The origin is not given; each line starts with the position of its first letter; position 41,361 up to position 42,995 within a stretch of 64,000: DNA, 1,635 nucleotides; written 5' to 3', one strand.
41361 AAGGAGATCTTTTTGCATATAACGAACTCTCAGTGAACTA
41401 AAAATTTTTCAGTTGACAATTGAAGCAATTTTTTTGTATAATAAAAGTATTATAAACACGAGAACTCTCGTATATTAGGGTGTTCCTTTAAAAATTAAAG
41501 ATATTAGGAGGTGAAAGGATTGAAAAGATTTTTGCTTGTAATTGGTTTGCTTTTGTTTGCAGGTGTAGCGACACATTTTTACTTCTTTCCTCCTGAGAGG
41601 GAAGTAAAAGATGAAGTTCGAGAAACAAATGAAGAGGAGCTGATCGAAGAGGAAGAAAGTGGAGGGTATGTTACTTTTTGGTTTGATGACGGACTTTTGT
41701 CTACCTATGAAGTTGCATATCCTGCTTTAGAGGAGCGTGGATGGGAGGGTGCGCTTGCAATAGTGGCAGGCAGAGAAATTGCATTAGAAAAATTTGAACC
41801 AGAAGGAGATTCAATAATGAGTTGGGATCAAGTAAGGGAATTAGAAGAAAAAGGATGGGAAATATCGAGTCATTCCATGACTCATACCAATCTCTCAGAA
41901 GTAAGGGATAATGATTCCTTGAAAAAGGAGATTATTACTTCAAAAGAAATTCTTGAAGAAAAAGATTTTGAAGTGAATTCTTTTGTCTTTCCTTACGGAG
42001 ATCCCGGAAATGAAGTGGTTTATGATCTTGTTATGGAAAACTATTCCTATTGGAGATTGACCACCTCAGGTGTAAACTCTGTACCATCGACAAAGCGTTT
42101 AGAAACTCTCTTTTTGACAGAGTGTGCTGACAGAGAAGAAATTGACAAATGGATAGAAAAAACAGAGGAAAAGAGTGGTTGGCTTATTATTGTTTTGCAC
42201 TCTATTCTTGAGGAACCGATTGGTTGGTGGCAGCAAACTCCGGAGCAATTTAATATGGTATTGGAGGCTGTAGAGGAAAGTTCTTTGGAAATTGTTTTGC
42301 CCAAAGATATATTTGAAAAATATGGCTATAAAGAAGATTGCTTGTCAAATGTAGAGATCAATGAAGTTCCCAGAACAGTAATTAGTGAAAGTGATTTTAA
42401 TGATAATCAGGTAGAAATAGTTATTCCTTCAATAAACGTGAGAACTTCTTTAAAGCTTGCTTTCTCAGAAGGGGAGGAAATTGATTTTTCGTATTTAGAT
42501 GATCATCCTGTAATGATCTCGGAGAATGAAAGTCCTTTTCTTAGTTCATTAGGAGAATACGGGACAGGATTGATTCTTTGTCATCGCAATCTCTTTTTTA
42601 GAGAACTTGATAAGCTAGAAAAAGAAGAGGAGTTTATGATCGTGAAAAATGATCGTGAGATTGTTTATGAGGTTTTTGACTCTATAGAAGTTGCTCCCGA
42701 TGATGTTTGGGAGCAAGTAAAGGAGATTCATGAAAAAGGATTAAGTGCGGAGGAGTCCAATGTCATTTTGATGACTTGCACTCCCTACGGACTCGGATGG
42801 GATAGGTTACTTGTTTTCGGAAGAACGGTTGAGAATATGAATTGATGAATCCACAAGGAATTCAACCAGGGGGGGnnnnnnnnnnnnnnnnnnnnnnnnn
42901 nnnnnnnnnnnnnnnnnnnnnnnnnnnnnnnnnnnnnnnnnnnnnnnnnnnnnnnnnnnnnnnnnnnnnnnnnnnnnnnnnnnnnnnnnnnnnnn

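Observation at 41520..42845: Polysaccharide deacetylase fused to a sortase catalytic domain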

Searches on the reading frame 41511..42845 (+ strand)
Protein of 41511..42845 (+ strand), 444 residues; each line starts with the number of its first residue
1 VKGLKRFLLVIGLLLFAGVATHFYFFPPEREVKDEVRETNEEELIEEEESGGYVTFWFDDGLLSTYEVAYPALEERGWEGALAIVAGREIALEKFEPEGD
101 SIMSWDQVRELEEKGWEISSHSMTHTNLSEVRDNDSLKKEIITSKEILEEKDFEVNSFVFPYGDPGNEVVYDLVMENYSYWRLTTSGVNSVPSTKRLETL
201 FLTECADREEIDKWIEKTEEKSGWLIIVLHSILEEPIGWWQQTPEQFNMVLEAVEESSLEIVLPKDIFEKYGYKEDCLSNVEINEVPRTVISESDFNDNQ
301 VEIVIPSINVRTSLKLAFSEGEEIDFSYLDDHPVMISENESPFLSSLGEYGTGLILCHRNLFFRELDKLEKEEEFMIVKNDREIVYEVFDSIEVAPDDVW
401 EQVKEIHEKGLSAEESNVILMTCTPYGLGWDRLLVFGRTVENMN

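Call 3: search_protein_families(library=pfam, proteins=[window:41511-42845:+], max_evalue=0.1)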
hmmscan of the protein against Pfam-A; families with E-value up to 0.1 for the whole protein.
window:41511-42845:+ (444 aa): 3 families
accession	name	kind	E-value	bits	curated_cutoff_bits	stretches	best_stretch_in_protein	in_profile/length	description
PF01522.26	Polysacc_deac_1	-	5.8e-14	52.6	23.1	1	50-172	5-115/124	Polysaccharide deacetylase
PF04203.18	Sortase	-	1.3e-10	41.6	26.6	1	305-439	3-124/125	Sortase domain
PF10096.14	DUF2334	-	0.00013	22.1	26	1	105-233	56-190/203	Uncharacterized protein conserved in bacteria (DUF2334)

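Call 4: search_protein_families(library=ncbifam, proteins=[window:41511-42845:+], max_evalue=0.1)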
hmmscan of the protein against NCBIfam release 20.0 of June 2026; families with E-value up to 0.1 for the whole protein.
window:41511-42845:+ (444 aa): 13 families
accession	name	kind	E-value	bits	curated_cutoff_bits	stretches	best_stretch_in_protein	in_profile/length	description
NF050820.1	PolSacchBiosHfsH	equivalog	5.7e-14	52.4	400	1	53-263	35-240/249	oligosaccharide deacetylase HfsH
NF033745.1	class_C_sortase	subfamily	7.5e-12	45.5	160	1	360-437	148-218/220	class C sortase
TIGR01076.1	sortase_fam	subfamily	1.6e-08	34.4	39.35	1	355-440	46-128/136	sortase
TIGR03938.2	deacetyl_PgaB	equivalog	5.9e-07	28.1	321.9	1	57-124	69-144/621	poly-beta-1,6-N-acetyl-D-glucosamine N-deacetylase PgaB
TIGR02764.1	spore_ybaN_pdaB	equivalog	8.2e-06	25.7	237.4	1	106-171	49-114/191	polysaccharide deacetylase family sporulation protein PdaB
NF033747.1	class_E_sortase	subfamily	8.8e-05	22.4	160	1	358-441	120-207/211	class E sortase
TIGR04243.1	nodulat_NodB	equivalog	0.0002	20.9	240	1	108-169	47-109/197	chitooligosaccharide deacetylase NodB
NF033746.1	class_D_sortase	subfamily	0.00023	21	165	1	355-426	54-117/135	class D sortase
NF058671.1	sortase_SrtD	exception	0.0029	17.3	140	1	354-426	107-171/187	class D sortase, LPxTATN-specific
TIGR03784.1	marine_sortase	equivalog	0.0074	15.9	158.25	1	347-426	87-159/174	class GN sortase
TIGR03006.1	pepcterm_polyde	equivalog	0.0088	15.2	276.2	1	108-150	66-107/272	XrtA system polysaccharide deacetylase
NF011177.0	PRK14582.1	equivalog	0.049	11.9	923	0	56-123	111-186/671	poly-beta-1,6-N-acetyl-D-glucosamine N-deacetylase PgaB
TIGR02884.1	spore_pdaA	equivalog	0.08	12.6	298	0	106-150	80-123/224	delta-lactam-biosynthetic de-N-acetylase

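Call 5: find_homologous_proteins(query=window:41511-42845:+, max_evalue=0.001)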
Query window:41511-42845:+ (444 aa): 17 proteins with E <= 0.001 among 8000 candidates.
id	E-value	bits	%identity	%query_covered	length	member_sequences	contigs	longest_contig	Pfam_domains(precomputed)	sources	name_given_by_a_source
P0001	9.1e-292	985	100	99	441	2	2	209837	PF01522.27,PF04203.19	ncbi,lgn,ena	-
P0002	3.8e-120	420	48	93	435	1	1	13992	PF01522.27,PF04203.19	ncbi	-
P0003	3.0e-109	384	46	91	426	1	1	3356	PF01522.27,PF04203.19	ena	-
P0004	3.5e-107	377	43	95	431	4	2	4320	PF01522.27,PF04203.19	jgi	jgi:LPXTG-site transpeptidase (sortase) family protein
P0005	1.3e-105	372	40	97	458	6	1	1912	PF01522.27,PF04203.19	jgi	jgi:LPXTG-site transpeptidase (sortase) family protein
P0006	1.1e-104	369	44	86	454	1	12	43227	PF01522.27,PF04203.19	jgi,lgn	jgi:LPXTG-site transpeptidase (sortase) family protein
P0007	1.5e-103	365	44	91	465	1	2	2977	PF01522.27,PF04203.19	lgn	-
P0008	2.5e-95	338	40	96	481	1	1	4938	PF01522.27,PF04203.19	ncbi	ncbi:MAG: polysaccharide deacetylase family protein, partial [Patescibacteria group bacterium]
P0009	4.0e-86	308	42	80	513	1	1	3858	PF01522.27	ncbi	-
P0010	7.3e-86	307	59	51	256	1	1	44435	PF01522.27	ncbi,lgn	-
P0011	3.1e-85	305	60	50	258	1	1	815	PF01522.27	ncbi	-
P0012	5.3e-82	294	58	49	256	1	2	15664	PF01522.27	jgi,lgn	-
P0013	2.4e-78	282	51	53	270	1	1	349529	PF01522.27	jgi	jgi:peptidoglycan/xylan/chitin deacetylase (PgdA/CDA1 family)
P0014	8.6e-70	254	44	62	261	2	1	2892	PF01522.27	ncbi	-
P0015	2.9e-57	213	34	88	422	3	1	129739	PF01522.27,PF04203.19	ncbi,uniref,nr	ncbi:sortase [candidate division WWE3 bacterium]|uniref:Sortase n=1 Tax=candidate division WWE3 bact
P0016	1.1e-4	39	25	49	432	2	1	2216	PF01522.27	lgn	-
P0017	3.6e-4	38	38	22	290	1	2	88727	PF04203.19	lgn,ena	-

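Call 8: find_encoding_contigs(protein=P0001, flank=10000, max_places=3)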
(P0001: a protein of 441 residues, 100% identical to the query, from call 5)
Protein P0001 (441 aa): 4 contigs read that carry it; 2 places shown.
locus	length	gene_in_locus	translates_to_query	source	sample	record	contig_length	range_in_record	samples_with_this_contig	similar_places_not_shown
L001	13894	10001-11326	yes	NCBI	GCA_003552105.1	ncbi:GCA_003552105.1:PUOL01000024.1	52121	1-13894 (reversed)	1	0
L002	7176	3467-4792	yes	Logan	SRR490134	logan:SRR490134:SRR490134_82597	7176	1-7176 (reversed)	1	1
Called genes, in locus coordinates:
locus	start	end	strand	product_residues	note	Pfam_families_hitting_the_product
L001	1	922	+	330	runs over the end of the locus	PF02646:RmuC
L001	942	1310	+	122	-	PF00829:Ribosomal_L21p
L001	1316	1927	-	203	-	PF21176:RecR_HhH, PF01751:Toprim, PF13662:Toprim_4, PF21175:RecR_C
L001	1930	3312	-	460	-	PF00772:DnaB, PF13481:AAA_25, PF03796:DnaB_C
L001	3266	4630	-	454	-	PF01406:tRNA-synt_1e, PF09334:tRNA-synt_1g (faint), PF09190:DALR_2 (weak), PF23493:CysS_C (weak)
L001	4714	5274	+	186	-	PF06695:Sm_multidrug_ex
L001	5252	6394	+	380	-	PF05496:RuvB_N (faint), PF13177:DNA_pol3_delta2, PF00004:AAA, PF07724:AAA_2 (weak), PF07728:AAA_5 (faint), PF13401:AAA_22 (weak), PF22608:DNAX_ATPase_lid, PF12169:DNA_pol3_gamma3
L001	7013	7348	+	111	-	PF04542:Sigma70_r2 (weak)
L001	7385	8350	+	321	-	PF13255:DUF4046 (faint)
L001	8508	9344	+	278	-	PF01699:Na_Ca_ex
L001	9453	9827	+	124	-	-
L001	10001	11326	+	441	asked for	PF01522:Polysacc_deac_1, PF04203:Sortase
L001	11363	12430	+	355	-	PF00535:Glycos_transf_2, PF13641:Glyco_tranf_2_3, PF13506:Glyco_transf_21, PF03142:Chitin_synth_2 (faint), PF13632:Glyco_trans_2_3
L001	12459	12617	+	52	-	-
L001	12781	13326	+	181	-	PF10502:Peptidase_S26 (weak)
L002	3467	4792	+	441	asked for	PF01522:Polysacc_deac_1, PF04203:Sortase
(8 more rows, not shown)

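Call 9: find_encoding_contigs(protein=P0006, flank=8000, max_places=2)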
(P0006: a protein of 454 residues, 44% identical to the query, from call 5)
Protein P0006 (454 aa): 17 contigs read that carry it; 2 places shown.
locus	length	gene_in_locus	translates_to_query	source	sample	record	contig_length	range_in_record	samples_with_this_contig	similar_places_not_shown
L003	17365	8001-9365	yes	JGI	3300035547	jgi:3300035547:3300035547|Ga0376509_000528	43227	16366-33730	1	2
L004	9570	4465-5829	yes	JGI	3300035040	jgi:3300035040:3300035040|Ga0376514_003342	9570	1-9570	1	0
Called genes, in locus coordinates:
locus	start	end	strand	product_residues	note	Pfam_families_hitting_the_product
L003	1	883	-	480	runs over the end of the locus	PF03193:RsgA_GTPase (faint), PF13476:AAA_23 (faint), PF00005:ABC_tran, PF02463:SMC_N (faint), PF13166:AAA_13 (faint), PF13304:AAA_21 (faint), PF12848:ABC_tran_Xtn, PF00005:ABC_tran, +1 more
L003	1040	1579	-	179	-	-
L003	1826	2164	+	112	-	PF03819:MazG (weak)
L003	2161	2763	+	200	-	PF00005:ABC_tran (weak), PF13401:AAA_22 (weak), PF13238:AAA_18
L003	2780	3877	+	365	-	PF00288:GHMP_kinases_N (faint)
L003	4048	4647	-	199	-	-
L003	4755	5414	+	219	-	PF12686:DUF3800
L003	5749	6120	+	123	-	-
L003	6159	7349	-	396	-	PF07690:MFS_1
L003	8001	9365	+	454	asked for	PF01522:Polysacc_deac_1, PF04203:Sortase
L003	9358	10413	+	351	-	PF00535:Glycos_transf_2, PF13641:Glyco_tranf_2_3, PF13506:Glyco_transf_21, PF13632:Glyco_trans_2_3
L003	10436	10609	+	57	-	-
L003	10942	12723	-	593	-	PF13230:GATase_4 (weak), PF13522:GATase_6, PF13537:GATase_7, PF13580:SIS_2 (faint), PF01380:SIS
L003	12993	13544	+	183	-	PF04011:LemA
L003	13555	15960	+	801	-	PF13365:Trypsin_2, PF00089:Trypsin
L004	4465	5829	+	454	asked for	PF01522:Polysacc_deac_1, PF04203:Sortase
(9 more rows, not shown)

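Call 10: find_encoding_contigs(protein=P0015, flank=8000, max_places=2)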
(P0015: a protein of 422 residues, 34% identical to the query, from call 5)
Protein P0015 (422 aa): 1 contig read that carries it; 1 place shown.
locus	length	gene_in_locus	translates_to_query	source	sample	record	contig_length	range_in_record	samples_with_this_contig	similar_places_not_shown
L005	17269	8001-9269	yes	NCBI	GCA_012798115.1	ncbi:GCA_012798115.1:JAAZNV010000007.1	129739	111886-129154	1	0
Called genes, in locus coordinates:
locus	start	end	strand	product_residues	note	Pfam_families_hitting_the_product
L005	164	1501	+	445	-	PF01546:Peptidase_M20, PF07687:M20_dimer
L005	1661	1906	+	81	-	-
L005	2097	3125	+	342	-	PF00579:tRNA-synt_1b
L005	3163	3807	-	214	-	-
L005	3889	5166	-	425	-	PF05977:MFS_3, PF07690:MFS_1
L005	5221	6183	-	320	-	PF01207:Dus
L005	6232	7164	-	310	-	PF01699:Na_Ca_ex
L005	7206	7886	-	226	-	PF03734:YkuD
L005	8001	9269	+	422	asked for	PF01522:Polysacc_deac_1, PF04203:Sortase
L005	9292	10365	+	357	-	PF00535:Glycos_transf_2, PF10111:Glyco_tranf_2_2 (weak), PF13506:Glyco_transf_21, PF13641:Glyco_tranf_2_3, PF01644:Chitin_synth_1 (faint), PF03142:Chitin_synth_2 (faint), PF13632:Glyco_trans_2_3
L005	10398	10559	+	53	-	-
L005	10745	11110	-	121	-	PF01464:SLT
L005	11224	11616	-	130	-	-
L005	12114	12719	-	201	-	-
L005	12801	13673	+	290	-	PF01988:VIT1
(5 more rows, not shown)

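Call 11: find_encoding_contigs(protein=P0002, flank=8000, max_places=2)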
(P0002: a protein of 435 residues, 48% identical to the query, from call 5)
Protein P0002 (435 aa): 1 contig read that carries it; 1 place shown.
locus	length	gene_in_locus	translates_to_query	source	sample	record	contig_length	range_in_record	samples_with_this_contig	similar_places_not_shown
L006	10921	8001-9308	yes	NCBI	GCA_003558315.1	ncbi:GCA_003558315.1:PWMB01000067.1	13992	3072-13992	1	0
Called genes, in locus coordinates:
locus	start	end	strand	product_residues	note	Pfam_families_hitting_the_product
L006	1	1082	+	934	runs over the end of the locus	PF00690:Cation_ATPase_N, PF00122:E1-E2_ATPase, PF13246:Cation_ATPase, PF00702:Hydrolase, PF08282:Hydrolase_3 (faint), PF00689:Cation_ATPase_C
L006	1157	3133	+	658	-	PF00270:DEAD (faint), PF04851:ResIII, PF17757:UvrB_inter, PF27431:UvrB_3rd, PF00271:Helicase_C, PF12344:UvrB, PF02151:UVR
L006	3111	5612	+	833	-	PF00005:ABC_tran (faint), PF02463:SMC_N (faint), PF03193:RsgA_GTPase (faint), PF13191:AAA_16 (faint), PF13555:AAA_29 (faint), PF20703:nSTAND1 (faint), PF17760:UvrA_inter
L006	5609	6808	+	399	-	PF01541:GIY-YIG, PF27096:UvrC_M, PF02151:UVR (weak), PF08459:UvrC_RNaseH_dom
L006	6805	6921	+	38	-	-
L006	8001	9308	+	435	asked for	PF01522:Polysacc_deac_1, PF04203:Sortase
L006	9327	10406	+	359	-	PF00535:Glycos_transf_2, PF13641:Glyco_tranf_2_3, PF13506:Glyco_transf_21 (weak), PF13632:Glyco_trans_2_3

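Call 12: find_encoding_contigs(protein=P0010, flank=8000, max_places=2)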
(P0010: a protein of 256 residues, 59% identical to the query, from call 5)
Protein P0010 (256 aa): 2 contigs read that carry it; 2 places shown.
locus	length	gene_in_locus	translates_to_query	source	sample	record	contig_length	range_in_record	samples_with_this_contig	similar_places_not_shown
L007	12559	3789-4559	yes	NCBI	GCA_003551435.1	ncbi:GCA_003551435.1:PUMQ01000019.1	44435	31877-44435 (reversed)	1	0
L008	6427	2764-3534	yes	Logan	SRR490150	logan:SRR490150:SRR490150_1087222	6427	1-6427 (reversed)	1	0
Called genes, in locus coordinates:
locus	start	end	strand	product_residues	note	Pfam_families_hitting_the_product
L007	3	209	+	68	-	?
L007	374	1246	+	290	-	PF07603:Lcl_C (weak)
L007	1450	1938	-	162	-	-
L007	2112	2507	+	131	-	-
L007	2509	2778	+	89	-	-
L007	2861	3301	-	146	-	-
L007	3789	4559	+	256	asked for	PF01522:Polysacc_deac_1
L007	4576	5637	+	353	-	PF00535:Glycos_transf_2, PF13506:Glyco_transf_21, PF13641:Glyco_tranf_2_3, PF03142:Chitin_synth_2 (faint), PF01644:Chitin_synth_1 (faint), PF13632:Glyco_trans_2_3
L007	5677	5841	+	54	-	-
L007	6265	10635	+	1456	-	PF17802:SpaA (faint), PF04862:DUF642, PF01471:PG_binding_1 (weak)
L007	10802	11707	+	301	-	PF00413:Peptidase_M10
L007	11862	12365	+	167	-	-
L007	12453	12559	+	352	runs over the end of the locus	PF00188:CAP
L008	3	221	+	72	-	?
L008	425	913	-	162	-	-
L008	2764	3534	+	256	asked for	PF01522:Polysacc_deac_1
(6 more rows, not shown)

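Call 13: find_encoding_contigs(protein=P0013, flank=8000, max_places=2)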
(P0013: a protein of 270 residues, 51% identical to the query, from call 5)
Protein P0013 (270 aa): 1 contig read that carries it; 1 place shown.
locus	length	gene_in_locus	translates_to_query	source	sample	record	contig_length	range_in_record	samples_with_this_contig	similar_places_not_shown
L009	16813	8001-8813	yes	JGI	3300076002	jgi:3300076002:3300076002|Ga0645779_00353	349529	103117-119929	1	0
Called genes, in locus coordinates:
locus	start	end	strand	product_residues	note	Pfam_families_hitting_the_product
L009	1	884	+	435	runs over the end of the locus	PF01551:Peptidase_M23 (faint)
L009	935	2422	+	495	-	PF00932:LTD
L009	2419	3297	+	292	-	PF13624:SurA_N_3 (weak)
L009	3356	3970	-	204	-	PF02482:Ribosomal_S30AE, PF16321:Ribosom_S30AE_C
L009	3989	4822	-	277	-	PF04055:Radical_SAM (weak)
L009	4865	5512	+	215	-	PF02698:DUF218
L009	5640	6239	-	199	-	PF00702:Hydrolase, PF13419:HAD_2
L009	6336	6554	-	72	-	-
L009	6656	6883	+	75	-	-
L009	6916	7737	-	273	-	PF04055:Radical_SAM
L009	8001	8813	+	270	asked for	PF01522:Polysacc_deac_1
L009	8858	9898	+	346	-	PF00535:Glycos_transf_2, PF10111:Glyco_tranf_2_2, PF13641:Glyco_tranf_2_3, PF13506:Glyco_transf_21, PF13632:Glyco_trans_2_3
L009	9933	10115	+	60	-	-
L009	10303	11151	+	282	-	-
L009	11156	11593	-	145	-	-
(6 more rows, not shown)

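Call 23: find_related_loci(query=A2, collection=genome_contigs, flank=6000)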
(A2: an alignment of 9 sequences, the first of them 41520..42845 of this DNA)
Query A2 (441 aa) in genome_contigs; peptide patterns used: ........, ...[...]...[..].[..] (x = any residue, [..] = any of these).
22 stretches matched a pattern; 13 encode a relative of the query (tblastn E <= 1e-3); 13 distinct loci.
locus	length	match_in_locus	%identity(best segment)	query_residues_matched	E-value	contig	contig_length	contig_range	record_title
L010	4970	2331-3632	39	5-432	1e-103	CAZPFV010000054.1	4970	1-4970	MAG TPA_asm: uncultured Candidatus Saccharibacteria bacterium isolate binchicken_co45_679 genome assembly, contig: NODE_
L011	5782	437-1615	43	45-432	2e-100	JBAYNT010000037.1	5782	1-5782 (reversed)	MAG: Candidatus Dojkabacteria bacterium isolate SO_2016_LW1_71 scaffold22029_LW64-88_2016, whole genome shotgun sequence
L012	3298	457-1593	38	49-432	2e-85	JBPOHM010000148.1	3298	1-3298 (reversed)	MAG: Bacillota bacterium isolate MAG_142 c_000000306181, whole genome shotgun sequence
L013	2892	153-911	45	6-272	5e-74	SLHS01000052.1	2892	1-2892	MAG: Patescibacteria group bacterium isolate CSSed165cm_164 CSSed16-5cm-207614, whole genome shotgun sequence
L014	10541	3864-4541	59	44-269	6e-81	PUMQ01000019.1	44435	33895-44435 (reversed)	MAG: Candidatus Nealsonbacteria bacterium isolate B1Sed10_223R1 B1-Sed10-C499, whole genome shotgun sequence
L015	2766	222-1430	36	46-434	5e-69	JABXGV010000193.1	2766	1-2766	MAG: archaeon isolate H02S_Hermod_124 h02s_124_k137_2703143, whole genome shotgun sequence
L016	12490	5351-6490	35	42-432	7e-64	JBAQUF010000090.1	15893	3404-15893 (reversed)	MAG: Patescibacteria group bacterium isolate MFD12006_ilm_asm_bin4 k127_47139, whole genome shotgun sequence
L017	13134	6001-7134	34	42-432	2e-63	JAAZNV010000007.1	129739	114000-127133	MAG: candidate division WWE3 bacterium isolate AS27yjCOA_202 79146_AS27, whole genome shotgun sequence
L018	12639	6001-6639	28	46-266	1e-25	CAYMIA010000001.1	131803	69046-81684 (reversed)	MAG TPA_asm: uncultured Gammaproteobacteria bacterium isolate SRP200132_co1_145 genome assembly, contig: NODE_113_length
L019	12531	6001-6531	27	49-232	4e-15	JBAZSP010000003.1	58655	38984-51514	MAG: Candidatus Shapirobacteria bacterium isolate SO_2017_GW1_176 NODE_2824_length_58655_cov_1.146545_OW334_2017, whole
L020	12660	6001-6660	27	37-269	6e-15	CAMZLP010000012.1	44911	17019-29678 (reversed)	uncultured Thermus/Deinococcus group bacterium isolate TAG_MAG_00009 genome assembly, contig: TAG_MAG_00009_000000000049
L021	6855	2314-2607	33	97-198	8e-11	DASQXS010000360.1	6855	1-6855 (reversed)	MAG TPA_asm: Gaiellales bacterium isolate SMAG_U11045 k141_789889, whole genome shotgun sequence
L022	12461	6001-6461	32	29-189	3e-5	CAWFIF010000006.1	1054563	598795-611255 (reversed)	MAG: uncultured delta proteobacterium isolate MFD02248.bin.1.46 genome assembly, contig: contig_8336, whole genome shotg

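Call 29: find_related_loci(query=A2, collection=metagenome_contigs, flank=4000)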
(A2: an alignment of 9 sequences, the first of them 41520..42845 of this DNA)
Query A2 (441 aa) in metagenome_contigs; peptide patterns used: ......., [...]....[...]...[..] (x = any residue, [..] = any of these).
151 stretches matched a pattern; 19 encode a relative of the query (tblastn E <= 1e-3); 19 distinct loci.
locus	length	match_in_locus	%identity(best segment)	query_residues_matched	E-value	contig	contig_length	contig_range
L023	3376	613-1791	41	45-433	2e-103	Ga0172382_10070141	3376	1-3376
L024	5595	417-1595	43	45-432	2e-100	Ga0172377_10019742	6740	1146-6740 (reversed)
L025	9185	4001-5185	42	47-434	4e-100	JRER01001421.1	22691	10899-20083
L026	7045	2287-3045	51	1-268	1e-83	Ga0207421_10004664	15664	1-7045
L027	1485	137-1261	38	44-434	8e-78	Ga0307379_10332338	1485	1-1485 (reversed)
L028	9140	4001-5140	33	42-432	3e-59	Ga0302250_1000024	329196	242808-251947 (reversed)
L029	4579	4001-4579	43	5-190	2e-45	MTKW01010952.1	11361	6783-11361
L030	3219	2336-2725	32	55-190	7e-17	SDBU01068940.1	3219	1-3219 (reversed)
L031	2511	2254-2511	43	2-87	5e-16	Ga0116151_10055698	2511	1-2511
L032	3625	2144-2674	27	49-232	2e-15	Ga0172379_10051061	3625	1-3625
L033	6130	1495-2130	23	47-275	1e-13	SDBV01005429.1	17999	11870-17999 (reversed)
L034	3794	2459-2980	27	55-227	4e-13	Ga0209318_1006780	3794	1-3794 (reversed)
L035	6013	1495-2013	26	47-227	3e-12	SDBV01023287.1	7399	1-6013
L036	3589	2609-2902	32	51-160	4e-11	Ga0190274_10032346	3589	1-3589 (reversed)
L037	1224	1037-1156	57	45-86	7e-10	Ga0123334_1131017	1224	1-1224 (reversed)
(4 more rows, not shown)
